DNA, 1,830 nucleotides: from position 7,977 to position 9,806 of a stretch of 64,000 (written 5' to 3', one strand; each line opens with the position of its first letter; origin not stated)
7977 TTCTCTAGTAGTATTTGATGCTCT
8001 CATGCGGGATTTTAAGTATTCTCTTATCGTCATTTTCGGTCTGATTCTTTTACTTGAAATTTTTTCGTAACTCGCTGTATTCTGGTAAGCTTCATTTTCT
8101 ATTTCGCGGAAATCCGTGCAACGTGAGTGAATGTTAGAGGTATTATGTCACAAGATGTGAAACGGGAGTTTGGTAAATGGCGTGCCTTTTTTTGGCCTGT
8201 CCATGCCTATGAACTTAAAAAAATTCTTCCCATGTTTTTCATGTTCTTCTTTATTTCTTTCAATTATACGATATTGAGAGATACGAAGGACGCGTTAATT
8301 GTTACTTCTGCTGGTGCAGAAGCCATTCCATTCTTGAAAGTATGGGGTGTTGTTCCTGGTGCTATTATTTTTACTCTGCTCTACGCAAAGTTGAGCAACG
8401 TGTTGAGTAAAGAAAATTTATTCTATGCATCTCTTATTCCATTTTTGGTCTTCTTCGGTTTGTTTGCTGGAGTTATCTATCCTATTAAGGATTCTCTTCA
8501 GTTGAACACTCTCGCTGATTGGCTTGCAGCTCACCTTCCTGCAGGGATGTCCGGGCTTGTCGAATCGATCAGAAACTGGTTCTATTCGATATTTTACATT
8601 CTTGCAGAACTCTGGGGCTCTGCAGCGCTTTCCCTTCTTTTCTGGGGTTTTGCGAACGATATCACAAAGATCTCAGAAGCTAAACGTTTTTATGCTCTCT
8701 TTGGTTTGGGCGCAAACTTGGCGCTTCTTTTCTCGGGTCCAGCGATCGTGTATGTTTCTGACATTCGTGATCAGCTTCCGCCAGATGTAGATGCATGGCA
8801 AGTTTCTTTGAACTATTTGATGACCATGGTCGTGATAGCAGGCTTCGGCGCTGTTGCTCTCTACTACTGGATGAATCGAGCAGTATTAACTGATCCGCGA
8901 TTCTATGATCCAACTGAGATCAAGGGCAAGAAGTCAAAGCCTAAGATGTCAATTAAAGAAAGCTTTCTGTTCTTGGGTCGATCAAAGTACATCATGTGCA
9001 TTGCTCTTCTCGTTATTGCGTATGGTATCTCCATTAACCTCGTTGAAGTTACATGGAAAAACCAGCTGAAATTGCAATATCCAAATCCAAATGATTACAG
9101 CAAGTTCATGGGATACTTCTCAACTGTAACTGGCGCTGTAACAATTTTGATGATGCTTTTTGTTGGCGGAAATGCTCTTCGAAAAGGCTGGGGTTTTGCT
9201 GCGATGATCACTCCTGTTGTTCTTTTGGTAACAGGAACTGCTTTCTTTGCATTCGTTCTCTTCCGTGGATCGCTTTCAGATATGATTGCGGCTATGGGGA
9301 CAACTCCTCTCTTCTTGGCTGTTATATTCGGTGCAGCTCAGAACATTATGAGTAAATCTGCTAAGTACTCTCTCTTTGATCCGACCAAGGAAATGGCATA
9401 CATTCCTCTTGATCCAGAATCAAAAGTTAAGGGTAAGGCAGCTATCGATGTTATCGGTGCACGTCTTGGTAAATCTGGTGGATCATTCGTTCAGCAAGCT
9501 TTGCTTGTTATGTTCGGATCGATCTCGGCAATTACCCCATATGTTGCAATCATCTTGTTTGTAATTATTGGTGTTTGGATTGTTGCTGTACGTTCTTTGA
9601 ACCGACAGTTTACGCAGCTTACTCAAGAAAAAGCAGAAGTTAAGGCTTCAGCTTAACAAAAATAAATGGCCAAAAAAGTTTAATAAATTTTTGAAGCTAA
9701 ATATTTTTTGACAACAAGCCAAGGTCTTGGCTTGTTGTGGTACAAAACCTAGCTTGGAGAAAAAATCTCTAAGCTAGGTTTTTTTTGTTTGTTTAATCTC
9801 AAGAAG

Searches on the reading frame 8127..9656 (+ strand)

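Call 76: search_protein_families(library=ncbifam, proteins=[window:8127-9656:+], max_evalue=1e-10)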
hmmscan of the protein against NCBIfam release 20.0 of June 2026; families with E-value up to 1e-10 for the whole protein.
window:8127-9656:+ (509 aa): 1 family
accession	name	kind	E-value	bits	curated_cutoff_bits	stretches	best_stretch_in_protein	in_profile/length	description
TIGR00769.1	AAA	superfamily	2.8e-207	689.3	387.2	1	25-495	1-472/472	NTP/NDP exchange transporter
